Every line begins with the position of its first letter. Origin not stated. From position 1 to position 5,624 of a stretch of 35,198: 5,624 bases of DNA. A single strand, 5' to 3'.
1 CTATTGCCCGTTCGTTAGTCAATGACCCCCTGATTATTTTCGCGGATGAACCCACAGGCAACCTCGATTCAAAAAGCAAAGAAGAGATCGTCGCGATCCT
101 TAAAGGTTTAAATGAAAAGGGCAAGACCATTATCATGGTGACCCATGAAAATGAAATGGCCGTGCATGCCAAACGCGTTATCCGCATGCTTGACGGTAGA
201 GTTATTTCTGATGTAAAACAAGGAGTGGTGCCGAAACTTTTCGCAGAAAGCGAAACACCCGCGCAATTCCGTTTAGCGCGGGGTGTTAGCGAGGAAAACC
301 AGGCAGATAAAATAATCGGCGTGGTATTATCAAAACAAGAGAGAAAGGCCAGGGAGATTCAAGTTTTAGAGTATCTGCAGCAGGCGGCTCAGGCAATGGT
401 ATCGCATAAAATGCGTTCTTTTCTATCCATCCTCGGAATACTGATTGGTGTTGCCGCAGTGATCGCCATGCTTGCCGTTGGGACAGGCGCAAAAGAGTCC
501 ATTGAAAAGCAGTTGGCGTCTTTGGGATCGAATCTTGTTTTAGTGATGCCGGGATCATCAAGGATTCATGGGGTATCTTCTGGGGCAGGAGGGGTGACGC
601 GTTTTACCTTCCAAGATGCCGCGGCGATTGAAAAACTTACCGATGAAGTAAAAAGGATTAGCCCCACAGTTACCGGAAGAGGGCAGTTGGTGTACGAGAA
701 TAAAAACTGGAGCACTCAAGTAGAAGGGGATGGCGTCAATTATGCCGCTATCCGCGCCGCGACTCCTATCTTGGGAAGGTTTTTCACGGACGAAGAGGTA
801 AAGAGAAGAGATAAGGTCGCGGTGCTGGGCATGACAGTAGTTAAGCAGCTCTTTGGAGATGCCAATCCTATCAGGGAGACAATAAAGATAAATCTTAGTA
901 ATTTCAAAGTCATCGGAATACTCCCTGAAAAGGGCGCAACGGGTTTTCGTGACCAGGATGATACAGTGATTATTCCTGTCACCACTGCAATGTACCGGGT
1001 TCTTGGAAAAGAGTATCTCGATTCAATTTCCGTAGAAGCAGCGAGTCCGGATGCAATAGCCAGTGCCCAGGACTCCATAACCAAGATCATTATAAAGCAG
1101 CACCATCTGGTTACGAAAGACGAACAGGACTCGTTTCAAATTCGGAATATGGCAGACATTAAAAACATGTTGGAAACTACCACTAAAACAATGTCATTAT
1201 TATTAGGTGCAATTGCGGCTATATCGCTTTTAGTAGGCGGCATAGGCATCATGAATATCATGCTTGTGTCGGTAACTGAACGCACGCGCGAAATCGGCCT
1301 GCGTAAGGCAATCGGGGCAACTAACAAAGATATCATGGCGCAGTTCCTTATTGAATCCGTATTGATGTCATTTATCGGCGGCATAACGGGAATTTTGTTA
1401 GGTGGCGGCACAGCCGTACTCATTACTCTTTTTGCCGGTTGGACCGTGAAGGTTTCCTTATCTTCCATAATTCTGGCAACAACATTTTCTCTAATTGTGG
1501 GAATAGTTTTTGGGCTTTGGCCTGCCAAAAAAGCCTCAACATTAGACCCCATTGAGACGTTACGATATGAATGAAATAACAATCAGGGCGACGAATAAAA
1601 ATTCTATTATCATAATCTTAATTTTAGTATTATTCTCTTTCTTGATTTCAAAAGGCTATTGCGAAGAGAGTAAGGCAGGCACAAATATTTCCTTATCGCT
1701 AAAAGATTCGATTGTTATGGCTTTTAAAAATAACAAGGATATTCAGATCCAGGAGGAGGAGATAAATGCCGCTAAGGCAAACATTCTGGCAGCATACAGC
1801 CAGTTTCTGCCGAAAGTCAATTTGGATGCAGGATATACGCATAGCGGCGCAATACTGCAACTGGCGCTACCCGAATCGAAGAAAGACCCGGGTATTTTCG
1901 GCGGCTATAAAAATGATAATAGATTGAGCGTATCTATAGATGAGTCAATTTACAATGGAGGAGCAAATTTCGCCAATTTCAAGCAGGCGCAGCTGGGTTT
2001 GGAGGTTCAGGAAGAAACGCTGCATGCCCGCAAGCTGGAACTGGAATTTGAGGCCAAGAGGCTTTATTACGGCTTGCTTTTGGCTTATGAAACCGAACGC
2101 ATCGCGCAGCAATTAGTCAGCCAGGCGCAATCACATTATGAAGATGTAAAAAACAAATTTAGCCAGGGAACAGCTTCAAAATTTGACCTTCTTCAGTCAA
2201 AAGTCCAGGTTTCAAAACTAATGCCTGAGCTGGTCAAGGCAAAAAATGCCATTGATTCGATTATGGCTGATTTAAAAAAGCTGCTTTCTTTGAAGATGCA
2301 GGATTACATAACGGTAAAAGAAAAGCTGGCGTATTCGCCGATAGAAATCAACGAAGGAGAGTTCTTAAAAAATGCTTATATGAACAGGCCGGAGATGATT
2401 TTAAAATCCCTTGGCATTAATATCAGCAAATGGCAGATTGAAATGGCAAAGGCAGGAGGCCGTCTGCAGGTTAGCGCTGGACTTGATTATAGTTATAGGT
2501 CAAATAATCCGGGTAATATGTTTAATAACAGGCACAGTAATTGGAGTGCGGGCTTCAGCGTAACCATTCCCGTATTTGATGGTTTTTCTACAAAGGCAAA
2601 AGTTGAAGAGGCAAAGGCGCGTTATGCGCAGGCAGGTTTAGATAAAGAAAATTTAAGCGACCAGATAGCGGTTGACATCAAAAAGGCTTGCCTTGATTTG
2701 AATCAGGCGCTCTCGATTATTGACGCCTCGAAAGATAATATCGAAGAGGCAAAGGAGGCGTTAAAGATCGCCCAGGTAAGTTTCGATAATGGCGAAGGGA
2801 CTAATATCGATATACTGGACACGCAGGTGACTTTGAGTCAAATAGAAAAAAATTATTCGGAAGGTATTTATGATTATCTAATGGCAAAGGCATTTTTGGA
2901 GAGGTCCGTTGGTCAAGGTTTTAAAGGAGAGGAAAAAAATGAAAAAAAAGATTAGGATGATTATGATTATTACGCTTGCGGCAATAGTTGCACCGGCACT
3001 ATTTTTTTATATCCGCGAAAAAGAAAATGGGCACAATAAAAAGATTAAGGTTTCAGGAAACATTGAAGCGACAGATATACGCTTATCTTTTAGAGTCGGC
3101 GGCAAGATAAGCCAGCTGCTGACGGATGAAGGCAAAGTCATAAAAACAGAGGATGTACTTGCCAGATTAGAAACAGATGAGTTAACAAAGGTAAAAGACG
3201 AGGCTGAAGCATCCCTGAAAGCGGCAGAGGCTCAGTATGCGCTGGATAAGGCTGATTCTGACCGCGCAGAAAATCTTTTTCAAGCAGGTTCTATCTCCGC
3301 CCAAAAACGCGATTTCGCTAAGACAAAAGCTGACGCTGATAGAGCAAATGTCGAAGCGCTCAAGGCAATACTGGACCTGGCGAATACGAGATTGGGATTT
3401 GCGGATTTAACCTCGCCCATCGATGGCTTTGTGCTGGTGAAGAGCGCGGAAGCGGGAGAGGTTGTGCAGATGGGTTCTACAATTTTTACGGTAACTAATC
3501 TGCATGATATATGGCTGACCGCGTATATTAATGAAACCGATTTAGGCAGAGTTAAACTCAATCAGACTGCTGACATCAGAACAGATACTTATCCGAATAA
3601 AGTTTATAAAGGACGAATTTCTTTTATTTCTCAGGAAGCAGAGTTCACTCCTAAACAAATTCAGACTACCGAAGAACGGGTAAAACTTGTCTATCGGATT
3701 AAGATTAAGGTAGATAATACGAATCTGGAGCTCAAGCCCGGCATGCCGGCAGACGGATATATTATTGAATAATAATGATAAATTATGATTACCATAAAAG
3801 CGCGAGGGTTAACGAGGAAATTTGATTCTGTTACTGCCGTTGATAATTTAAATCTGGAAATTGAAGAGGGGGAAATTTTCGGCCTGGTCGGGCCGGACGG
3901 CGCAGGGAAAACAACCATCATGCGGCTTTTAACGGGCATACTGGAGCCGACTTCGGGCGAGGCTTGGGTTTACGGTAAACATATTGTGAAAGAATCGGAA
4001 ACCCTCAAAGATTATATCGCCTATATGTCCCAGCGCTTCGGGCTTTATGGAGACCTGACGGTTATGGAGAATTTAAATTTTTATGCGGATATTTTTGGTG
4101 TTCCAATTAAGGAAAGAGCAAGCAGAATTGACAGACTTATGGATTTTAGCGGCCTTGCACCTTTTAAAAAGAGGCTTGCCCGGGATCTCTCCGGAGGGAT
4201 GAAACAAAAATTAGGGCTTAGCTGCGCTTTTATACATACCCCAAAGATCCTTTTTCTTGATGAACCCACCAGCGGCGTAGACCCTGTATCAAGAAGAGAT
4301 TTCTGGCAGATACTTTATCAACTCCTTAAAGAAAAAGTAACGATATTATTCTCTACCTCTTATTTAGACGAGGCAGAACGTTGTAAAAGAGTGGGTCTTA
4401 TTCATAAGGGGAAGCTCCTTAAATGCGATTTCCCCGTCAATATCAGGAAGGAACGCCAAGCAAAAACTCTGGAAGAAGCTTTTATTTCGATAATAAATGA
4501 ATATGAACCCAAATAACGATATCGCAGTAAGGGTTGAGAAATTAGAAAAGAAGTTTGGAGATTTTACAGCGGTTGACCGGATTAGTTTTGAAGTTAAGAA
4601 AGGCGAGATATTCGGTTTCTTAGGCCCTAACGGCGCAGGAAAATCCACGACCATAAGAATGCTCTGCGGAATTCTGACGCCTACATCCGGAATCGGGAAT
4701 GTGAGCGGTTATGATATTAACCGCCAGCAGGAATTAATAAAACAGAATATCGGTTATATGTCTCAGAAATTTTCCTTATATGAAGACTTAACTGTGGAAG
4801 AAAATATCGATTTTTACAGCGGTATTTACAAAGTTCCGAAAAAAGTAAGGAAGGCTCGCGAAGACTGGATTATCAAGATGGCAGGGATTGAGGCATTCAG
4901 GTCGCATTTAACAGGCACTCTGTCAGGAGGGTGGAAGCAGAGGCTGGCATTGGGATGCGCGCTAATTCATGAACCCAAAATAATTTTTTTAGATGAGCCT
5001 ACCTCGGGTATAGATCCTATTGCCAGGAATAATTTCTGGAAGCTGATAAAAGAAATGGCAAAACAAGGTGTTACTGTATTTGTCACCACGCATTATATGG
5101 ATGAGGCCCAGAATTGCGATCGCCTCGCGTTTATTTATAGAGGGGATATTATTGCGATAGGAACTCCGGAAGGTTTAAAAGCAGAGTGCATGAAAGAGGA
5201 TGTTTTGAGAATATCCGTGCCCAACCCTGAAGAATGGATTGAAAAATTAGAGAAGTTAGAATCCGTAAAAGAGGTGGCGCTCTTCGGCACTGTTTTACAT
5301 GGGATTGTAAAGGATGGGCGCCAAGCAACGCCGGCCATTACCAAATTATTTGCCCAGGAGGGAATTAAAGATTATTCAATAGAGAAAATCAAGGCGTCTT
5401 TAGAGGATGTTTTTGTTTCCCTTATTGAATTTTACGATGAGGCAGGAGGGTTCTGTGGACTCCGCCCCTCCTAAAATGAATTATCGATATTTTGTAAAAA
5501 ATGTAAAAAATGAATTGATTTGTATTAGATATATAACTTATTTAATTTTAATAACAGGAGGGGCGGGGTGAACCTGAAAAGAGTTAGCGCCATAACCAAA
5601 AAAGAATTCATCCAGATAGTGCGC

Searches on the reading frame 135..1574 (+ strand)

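Call 82: search_protein_families(library=pfam, proteins=[window:135-1574:+], max_evalue=0.00001)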
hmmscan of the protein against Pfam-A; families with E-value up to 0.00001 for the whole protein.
window:135-1574:+ (479 aa): 2 families
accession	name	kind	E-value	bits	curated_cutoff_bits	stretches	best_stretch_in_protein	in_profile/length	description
PF12704.14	MacB_PCD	-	1.6e-46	159.6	27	1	95-317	1-206/207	MacB-like periplasmic core domain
PF02687.27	FtsX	-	2.8e-20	73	25.5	1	359-472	2-120/120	FtsX-like permease C-terminal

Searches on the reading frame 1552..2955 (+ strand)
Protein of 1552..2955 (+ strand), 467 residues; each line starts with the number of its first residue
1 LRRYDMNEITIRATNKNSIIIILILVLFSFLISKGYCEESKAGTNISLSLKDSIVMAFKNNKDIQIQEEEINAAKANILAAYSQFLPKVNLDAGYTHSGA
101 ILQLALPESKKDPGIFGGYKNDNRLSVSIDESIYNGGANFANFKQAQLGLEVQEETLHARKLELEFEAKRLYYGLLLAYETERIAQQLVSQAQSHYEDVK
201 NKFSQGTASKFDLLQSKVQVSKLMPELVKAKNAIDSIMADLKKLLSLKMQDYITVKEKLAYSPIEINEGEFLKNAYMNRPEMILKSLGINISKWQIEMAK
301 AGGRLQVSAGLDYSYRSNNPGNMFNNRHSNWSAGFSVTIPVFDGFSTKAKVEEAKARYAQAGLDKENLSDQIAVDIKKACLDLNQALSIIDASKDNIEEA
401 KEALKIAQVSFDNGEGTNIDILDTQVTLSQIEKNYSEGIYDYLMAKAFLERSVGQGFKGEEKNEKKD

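Call 82: search_protein_families(library=pfam, proteins=[window:1552-2955:+], max_evalue=0.00001)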
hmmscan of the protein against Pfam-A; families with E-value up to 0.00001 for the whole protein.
window:1552-2955:+ (467 aa): 1 family
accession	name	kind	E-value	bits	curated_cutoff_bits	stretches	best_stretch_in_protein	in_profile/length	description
PF02321.23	OEP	-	1.8e-67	227.2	22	2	270-454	3-187/187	Outer membrane efflux protein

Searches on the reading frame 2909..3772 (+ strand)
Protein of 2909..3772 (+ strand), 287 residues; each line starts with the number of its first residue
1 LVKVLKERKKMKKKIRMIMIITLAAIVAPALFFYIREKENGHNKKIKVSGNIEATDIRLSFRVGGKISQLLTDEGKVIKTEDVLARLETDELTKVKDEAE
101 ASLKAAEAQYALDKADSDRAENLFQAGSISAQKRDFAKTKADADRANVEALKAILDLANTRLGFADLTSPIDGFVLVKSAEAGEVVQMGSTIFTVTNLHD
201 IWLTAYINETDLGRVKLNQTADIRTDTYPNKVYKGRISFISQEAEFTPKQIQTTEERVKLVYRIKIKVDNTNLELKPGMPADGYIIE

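Call 82: search_protein_families(library=pfam, proteins=[window:2909-3772:+], max_evalue=0.00001)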
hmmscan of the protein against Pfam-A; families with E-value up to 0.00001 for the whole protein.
window:2909-3772:+ (287 aa): 2 families
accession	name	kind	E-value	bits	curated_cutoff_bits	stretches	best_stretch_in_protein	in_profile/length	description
PF16576.10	HlyD_D23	-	6.5e-25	88.1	30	1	43-280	3-213/214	Barrel-sandwich domain of CusB or HlyD membrane-fusion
PF13437.12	HlyD_3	-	1.6e-18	67.8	22.2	1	167-278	2-106/106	HlyD family secretion protein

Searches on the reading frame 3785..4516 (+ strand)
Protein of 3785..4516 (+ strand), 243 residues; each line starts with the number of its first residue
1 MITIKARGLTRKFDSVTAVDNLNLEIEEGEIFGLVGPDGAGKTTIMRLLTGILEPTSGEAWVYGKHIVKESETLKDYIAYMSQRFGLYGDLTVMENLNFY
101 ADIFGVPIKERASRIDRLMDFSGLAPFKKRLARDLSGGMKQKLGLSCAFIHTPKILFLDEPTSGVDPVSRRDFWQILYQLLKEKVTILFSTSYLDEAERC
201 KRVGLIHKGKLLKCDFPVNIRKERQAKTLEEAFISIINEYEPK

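Call 82: search_protein_families(library=pfam, proteins=[window:3785-4516:+], max_evalue=0.00001)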
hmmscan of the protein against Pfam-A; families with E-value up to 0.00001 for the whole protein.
window:3785-4516:+ (243 aa): 2 families
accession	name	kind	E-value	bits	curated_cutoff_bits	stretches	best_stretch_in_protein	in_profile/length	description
PF00005.33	ABC_tran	-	3.9e-31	108.9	25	1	20-163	2-137/137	ABC transporter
PF13304.12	AAA_21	-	9.8e-11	42.7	27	1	129-191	232-297/304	AAA domain, putative AbiEii toxin, Type IV TA system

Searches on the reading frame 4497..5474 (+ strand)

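Call 82: search_protein_families(library=pfam, proteins=[window:4497-5474:+], max_evalue=0.00001)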
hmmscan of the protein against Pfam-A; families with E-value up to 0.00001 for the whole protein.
window:4497-5474:+ (325 aa): 2 families
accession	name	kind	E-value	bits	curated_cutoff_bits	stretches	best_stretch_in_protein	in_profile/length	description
PF00005.33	ABC_tran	-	1.1e-32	114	25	1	27-170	2-137/137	ABC transporter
PF13304.12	AAA_21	-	1.4e-09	38.9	27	0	148-199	243-298/304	AAA domain, putative AbiEii toxin, Type IV TA system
